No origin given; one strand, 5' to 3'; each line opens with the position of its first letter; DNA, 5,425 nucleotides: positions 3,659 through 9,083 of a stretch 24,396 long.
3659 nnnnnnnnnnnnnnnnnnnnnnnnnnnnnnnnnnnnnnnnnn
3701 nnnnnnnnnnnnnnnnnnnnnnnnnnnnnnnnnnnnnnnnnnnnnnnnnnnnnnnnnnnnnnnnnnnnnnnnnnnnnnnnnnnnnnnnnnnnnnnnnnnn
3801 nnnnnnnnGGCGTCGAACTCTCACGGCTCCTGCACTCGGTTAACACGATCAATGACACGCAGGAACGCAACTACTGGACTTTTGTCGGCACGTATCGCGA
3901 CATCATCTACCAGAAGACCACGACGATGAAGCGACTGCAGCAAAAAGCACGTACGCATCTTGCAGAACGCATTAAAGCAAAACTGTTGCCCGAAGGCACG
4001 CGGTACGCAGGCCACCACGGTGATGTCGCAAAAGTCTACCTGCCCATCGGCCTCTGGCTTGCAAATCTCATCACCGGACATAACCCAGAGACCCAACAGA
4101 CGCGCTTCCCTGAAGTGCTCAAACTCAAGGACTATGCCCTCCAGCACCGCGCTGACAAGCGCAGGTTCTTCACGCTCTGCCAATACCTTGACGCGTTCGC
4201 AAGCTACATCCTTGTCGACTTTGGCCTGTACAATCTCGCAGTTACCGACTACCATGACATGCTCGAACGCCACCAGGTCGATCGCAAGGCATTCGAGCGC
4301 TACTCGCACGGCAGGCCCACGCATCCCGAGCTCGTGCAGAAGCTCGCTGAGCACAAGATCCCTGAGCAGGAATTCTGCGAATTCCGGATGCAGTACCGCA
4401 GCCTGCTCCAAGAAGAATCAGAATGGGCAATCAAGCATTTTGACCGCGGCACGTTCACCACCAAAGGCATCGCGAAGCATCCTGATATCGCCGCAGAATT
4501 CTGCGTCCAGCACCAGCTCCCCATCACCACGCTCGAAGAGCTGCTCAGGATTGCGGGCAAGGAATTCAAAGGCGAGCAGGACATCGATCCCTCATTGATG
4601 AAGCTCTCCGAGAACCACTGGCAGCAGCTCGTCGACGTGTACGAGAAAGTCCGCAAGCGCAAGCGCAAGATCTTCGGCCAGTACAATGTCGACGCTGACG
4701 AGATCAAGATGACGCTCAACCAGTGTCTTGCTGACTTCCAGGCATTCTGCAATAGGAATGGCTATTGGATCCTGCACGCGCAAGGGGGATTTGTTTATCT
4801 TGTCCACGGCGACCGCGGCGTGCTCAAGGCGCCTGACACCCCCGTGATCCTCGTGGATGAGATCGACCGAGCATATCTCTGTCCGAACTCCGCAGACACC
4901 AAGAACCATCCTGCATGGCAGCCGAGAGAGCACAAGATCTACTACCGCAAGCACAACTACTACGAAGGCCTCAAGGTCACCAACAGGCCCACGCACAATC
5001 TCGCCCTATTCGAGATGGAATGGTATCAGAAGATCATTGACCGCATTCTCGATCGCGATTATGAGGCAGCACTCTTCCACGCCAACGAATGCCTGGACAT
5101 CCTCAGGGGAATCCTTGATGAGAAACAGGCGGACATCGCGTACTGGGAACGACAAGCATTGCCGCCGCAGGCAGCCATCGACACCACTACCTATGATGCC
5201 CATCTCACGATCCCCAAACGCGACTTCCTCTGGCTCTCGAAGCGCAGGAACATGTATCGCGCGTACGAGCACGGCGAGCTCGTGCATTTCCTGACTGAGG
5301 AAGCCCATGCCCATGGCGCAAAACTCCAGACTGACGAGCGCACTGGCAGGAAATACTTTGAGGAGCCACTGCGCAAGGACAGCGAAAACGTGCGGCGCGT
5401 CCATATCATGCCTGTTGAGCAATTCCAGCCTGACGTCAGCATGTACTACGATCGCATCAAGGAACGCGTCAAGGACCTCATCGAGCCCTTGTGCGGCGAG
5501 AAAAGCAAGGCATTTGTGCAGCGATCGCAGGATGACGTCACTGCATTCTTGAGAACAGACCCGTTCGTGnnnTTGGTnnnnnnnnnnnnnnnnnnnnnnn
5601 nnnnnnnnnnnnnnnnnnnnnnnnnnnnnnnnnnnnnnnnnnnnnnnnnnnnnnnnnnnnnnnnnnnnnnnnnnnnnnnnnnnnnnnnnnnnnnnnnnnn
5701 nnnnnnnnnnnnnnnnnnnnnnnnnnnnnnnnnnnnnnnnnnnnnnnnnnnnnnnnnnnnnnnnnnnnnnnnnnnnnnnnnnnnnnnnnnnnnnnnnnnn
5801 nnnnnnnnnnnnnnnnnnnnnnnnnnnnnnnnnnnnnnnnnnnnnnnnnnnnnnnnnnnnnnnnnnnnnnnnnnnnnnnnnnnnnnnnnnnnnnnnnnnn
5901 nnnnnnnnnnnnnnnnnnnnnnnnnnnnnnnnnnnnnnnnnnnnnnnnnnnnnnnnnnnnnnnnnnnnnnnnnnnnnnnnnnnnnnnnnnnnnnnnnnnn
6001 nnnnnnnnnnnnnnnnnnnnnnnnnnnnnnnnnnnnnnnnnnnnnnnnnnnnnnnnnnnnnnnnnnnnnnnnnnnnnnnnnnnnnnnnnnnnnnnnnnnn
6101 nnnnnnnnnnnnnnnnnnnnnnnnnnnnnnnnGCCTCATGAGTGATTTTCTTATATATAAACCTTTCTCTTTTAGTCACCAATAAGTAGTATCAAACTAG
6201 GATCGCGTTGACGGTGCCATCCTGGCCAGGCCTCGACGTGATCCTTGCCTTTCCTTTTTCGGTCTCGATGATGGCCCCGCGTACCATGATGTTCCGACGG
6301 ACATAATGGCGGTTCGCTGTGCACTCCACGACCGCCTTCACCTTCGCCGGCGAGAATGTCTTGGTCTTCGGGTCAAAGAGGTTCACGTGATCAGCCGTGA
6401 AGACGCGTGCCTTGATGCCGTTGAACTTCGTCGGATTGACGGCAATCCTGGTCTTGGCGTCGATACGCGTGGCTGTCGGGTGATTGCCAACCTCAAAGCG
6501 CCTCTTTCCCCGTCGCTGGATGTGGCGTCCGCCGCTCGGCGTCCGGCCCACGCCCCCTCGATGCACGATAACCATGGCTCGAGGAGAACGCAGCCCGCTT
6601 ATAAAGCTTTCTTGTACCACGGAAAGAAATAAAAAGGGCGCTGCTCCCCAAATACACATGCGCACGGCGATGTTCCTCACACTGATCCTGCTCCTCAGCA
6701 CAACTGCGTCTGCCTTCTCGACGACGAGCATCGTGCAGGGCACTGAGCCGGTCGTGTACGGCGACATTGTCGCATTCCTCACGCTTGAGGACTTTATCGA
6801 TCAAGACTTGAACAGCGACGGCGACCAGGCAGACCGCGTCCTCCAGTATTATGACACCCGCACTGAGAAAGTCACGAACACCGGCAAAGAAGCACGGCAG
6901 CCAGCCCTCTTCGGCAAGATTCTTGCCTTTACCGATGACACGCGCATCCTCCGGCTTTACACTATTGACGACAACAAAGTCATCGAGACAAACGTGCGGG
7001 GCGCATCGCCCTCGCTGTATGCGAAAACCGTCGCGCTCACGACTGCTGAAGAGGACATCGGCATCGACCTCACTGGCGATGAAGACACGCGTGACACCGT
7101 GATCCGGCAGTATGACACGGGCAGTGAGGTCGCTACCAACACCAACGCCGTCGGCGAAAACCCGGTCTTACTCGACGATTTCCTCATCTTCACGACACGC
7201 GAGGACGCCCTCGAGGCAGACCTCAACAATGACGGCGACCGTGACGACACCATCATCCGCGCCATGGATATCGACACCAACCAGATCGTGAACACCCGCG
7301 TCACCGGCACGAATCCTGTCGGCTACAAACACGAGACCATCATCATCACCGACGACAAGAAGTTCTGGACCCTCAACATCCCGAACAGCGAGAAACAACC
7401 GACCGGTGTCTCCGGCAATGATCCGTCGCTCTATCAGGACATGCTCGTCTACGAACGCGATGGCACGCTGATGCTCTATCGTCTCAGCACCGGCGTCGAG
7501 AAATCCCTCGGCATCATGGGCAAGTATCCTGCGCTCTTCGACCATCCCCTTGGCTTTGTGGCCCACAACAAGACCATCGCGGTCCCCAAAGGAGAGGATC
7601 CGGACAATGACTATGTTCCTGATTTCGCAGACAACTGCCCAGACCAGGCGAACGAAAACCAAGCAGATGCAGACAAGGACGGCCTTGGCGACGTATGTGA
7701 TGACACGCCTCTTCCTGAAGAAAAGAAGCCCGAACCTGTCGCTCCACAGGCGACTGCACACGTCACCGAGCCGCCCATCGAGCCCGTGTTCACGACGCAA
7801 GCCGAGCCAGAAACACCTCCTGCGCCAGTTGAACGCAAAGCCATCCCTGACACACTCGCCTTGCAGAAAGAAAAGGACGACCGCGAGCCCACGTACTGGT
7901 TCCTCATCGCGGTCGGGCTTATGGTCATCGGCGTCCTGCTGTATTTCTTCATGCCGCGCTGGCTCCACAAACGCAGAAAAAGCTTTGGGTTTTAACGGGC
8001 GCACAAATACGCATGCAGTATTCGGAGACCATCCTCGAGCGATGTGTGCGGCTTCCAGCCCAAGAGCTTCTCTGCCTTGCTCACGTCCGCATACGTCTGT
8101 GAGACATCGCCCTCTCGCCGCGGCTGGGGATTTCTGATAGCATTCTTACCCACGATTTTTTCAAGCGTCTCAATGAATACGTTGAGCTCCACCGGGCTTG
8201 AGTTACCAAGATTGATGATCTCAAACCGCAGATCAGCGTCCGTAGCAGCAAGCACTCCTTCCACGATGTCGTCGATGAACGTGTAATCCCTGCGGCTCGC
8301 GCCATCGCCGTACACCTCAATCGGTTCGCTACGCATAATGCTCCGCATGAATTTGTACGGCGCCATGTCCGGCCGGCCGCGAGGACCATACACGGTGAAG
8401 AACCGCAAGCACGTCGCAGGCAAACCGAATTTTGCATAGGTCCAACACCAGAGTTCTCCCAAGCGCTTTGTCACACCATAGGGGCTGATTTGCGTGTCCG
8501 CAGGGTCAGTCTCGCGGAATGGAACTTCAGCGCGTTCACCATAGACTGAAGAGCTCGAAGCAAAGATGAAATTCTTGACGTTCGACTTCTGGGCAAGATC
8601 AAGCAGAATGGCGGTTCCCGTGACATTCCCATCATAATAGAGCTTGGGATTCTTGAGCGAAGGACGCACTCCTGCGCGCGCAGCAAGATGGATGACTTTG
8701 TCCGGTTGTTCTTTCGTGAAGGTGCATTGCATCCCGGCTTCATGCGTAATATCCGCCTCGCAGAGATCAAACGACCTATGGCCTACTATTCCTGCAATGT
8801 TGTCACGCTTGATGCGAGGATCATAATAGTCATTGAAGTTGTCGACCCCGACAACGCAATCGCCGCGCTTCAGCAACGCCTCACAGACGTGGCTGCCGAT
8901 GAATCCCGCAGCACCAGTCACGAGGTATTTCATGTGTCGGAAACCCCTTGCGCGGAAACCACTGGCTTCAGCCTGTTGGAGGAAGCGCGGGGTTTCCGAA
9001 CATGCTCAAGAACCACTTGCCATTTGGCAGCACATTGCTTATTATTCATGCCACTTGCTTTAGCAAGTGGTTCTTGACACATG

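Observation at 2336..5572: Giant PolB-like protein with apparently active proofreading exonuclease but no polymerase active site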

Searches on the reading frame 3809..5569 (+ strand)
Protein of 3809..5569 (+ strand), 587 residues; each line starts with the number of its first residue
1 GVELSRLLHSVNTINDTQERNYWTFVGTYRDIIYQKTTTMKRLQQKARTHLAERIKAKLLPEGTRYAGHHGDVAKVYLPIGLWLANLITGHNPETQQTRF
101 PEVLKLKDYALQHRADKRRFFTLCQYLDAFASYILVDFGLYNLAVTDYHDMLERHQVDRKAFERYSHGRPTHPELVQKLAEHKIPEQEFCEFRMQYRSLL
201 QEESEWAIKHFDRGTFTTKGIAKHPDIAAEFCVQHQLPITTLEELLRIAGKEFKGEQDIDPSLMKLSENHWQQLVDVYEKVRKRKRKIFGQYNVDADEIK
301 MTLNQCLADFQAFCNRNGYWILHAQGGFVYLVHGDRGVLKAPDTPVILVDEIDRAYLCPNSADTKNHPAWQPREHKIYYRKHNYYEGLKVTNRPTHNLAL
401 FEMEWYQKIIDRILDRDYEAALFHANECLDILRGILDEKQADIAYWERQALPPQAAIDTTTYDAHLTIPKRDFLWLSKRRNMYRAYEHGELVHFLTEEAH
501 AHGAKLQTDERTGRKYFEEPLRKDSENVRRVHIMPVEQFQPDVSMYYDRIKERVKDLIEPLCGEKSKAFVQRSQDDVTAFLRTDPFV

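Call 69: predict_structure(alignment_id=A4)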
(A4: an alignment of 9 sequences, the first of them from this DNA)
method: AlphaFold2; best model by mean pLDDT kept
length: 587 residues; sequences in the alignment: 9
mean_pLDDT: 82.7   pTM: 0.70
mean pLDDT of the five models: 82.7, 81.7, 81.0, 81.0, 77.9
residues with pLDDT >= 90: 249; 70-90: 245; 50-70: 48; < 50: 45
segments of 3 or more residues with pLDDT < 50: 1-31, 390-393, 585-587
pLDDT, mean of each block of 10 residues (from residue 1): 31 41 46 61 84 89 77 93 92 82 92 92 90 91 94 89 72 77 84 87 84 85 86 90 89 60 76 90 90 91 96 94 89 91 92 89 52 75 55 59 87 92 95 95 89 82 92 85 90 90 88 89 80 93 92 91 92 92 62
secondary structure, 60 per line:
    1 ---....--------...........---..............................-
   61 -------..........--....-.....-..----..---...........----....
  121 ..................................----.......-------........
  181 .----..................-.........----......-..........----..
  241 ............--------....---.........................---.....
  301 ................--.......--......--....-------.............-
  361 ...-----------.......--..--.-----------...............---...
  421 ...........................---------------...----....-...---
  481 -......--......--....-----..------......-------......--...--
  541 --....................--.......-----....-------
elements in order: H4-7 H16-26 H30-59 E68-77 H80-83 H85-89 H102-112 H117-154 H159-165 H173-181 H186-203 H205-213 H218-223 H225-234 H239-252 H261-264 H268-292 H296-316 E319-325 E328-333 H336-339 E347-359 E375-381 H400-414 H418-447 H470-473 E475-477 E482-487 E490-495 H498-501 E515-520 E528-533 H543-562 H565-571 H577-580

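Call 75: fold_search(model_id=the predicted structure, library=pdb)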
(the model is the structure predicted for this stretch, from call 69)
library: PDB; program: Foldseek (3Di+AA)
matches with E <= 10: 207; with E <= 0.001: 0
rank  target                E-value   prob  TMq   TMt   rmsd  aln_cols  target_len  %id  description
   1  9en0_A                4.5e-03  1.00  0.24  0.19  16.0       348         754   11  KOD-H4 DNA polymerase mutant in a unproductive binary complex with DNA:DNA containing six HNA nucleotides (released 2025-09-24)
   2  4fm2_A                7.3e-03  0.99  0.26  0.21  23.8       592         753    9  Pyrococcus abyssi B family DNA polymerase (triple mutant) bound to a dsDNA, in edition mode (released 2012-08-29)
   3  3a2f_A                7.3e-03  0.97  0.24  0.19  19.9       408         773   12  Crystal Structure of Pyrococcus furiosus DNA polymerase/PCNA monomer mutant complex (released 2009-11-03)
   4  4fxd_A                9.7e-03  0.96  0.22  0.16  21.2       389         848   10  Crystal structure of yeast DNA polymerase alpha bound to DNA/RNA (released 2013-02-27)
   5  2vwk                  1.2e-02  0.97  0.25  0.20  18.4       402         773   11  Uracil Recognition in Archaeal DNA Polymerases Captured by X-ray Crystallography. V93Q polymerase variant (released 2008-07-22)
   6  4k8x_A                1.4e-02  0.99  0.28  0.22  24.4       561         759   10  Binary complex of 9N DNA polymerase in the replicative state (released 2013-06-26)
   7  7b0f_A                1.6e-02  0.99  0.27  0.23  22.4       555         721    8  TgoT_6G12 Binary complex (released 2020-12-30)
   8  8g9l_A                1.6e-02  0.92  0.22  0.16  21.5       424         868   11  DNA initiation subcomplex of Xenopus laevis DNA polymerase alpha-primase (released 2023-04-12)
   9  8v6g_A                1.6e-02  0.92  0.22  0.13  21.5       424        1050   11  DNA initiation complex (configuration 1) of Xenopus laevis DNA polymerase alpha-primase (released 2023-12-20)
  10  4flz_A                1.8e-02  0.97  0.28  0.23  22.9       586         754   10  Pyrococcus abyssi B family DNA polymerase bound to a dsDNA, in edition mode (released 2012-08-29)
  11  8s84_A                1.9e-02  0.97  0.24  0.19  19.3       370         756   11  KOD-H4 DNA polymerase mutant in a ternary complex with DNA/DNA and non-hydrolyzable triphosphate (released 2024-11-13)
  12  8foj_1                2.1e-02  0.96  0.23  0.15  19.9       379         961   10  Cryo-EM structure of S. cerevisiae DNA polymerase alpha-primase complex in the post RNA handoff state (released 2023-05-31)
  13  7b07                  2.2e-02  0.97  0.26  0.21  24.0       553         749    8  TgoT_6G12 apo (released 2020-12-30)
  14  5mdn_A                2.5e-02  0.93  0.24  0.20  22.6       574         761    9  Structure of the family B DNA polymerase from the hyperthermophilic archaeon Pyrobaculum calidifontis (released 2016-12-14)
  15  7b0g_A                2.7e-02  0.95  0.26  0.21  22.9       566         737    9  TgoT_6G12 binary with 2 hCTPs (released 2020-12-30)
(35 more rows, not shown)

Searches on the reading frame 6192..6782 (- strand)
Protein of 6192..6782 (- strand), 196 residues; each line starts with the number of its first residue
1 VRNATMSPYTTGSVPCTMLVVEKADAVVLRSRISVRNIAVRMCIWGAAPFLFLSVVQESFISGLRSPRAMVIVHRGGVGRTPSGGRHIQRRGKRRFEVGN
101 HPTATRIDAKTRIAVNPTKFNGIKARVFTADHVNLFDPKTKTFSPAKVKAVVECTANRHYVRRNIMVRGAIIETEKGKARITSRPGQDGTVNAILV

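Call 24: search_protein_families(library=pfam, proteins=[window:6192-6782:-], max_evalue=0.01)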
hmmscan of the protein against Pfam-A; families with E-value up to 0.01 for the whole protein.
window:6192-6782:- (196 aa): 1 family
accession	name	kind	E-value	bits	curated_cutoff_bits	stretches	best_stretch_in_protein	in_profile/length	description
PF01201.27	Ribosomal_S8e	-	2.6e-28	99.4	30.2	1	80-196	7-133/133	Ribosomal protein S8e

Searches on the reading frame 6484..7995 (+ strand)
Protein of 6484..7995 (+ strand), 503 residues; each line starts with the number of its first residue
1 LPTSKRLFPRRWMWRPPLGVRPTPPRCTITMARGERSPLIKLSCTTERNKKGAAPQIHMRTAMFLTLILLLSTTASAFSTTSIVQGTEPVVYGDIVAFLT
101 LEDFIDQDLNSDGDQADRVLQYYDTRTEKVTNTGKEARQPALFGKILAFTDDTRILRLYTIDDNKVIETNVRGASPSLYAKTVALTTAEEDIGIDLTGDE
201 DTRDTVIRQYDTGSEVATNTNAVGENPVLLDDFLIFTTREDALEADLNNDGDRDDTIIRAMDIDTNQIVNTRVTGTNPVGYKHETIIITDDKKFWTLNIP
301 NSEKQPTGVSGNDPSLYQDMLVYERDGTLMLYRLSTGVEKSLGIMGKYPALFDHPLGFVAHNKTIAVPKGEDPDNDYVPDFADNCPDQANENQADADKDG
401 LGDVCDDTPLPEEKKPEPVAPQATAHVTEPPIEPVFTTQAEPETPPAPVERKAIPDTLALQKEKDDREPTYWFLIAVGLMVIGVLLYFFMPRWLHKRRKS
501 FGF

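Call 8: search_protein_families(library=pfam, proteins=[window:6484-7995:+], max_evalue=0.01)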
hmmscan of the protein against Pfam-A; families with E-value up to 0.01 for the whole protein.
window:6484-7995:+ (503 aa): 1 family
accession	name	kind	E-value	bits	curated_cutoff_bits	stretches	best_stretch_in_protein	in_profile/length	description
PF02412.23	TSP_3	-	0.0046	17.1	25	1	371-393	14-36/36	Thrombospondin type 3 repeat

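Call 48: search_protein_families(library=ncbifam, proteins=[window:6484-7995:+], max_evalue=0.01)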
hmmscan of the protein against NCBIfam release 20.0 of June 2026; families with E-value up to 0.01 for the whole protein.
window:6484-7995:+ (503 aa): 3 families
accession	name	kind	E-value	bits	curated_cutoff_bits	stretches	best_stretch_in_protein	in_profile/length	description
NF047638.1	throspo3_MtsC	equivalog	1.7e-08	33.8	350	1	371-406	194-229/428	cell-cell cohesion MYXO-CTERM protein MtsC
NF045500.1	Omp28_seleno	equivalog_domain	1.5e-06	27.8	200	1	371-407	273-309/377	Omp28-related selenoprotein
TIGR04211.1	SH3_and_anchor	equivalog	0.0044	16.7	65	1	461-501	155-195/198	TIGR04211 family SH3 domain-containing protein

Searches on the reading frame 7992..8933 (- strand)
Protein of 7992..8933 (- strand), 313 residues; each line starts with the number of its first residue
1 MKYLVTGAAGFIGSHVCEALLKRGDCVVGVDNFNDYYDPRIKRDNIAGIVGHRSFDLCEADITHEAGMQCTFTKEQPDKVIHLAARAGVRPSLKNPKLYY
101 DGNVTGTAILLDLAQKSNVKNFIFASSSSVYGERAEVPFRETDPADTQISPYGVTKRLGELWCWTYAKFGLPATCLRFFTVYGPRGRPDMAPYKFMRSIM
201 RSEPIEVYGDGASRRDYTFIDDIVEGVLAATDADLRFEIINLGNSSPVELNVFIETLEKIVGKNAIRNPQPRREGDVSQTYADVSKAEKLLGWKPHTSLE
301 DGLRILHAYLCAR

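Call 8: search_protein_families(library=pfam, proteins=[window:7992-8933:-], max_evalue=0.01)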
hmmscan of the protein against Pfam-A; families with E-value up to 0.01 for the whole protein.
window:7992-8933:- (313 aa): 8 families
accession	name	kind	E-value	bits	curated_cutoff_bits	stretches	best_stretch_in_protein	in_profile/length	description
PF16363.11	GDP_Man_Dehyd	-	1e-58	199.8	27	1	4-304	1-330/332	GDP-mannose 4,6 dehydratase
PF01370.27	Epimerase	-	1.1e-58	199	20.9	1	4-243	2-240/240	NAD dependent epimerase/dehydratase family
PF01073.25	3Beta_HSD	-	2.3e-15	56.8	22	1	4-226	1-224/280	3-beta hydroxysteroid dehydrogenase/isomerase family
PF02719.21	Polysacc_synt_2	-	3.7e-14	53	20.2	1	4-265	2-251/293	Polysaccharide biosynthesis protein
PF04321.23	RmlD_sub_bind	-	5.9e-14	52.3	27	1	1-211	1-179/287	RmlD substrate binding domain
PF07993.18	NAD_binding_4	-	1.9e-11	44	20.1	1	75-183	87-209/258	Male sterility protein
PF13460.12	NAD_binding_10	-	0.00013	22.4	27.2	1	7-137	1-108/184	NAD(P)H-binding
PF08659.16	KR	-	0.00016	22.1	22.6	1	3-133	3-143/180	KR domain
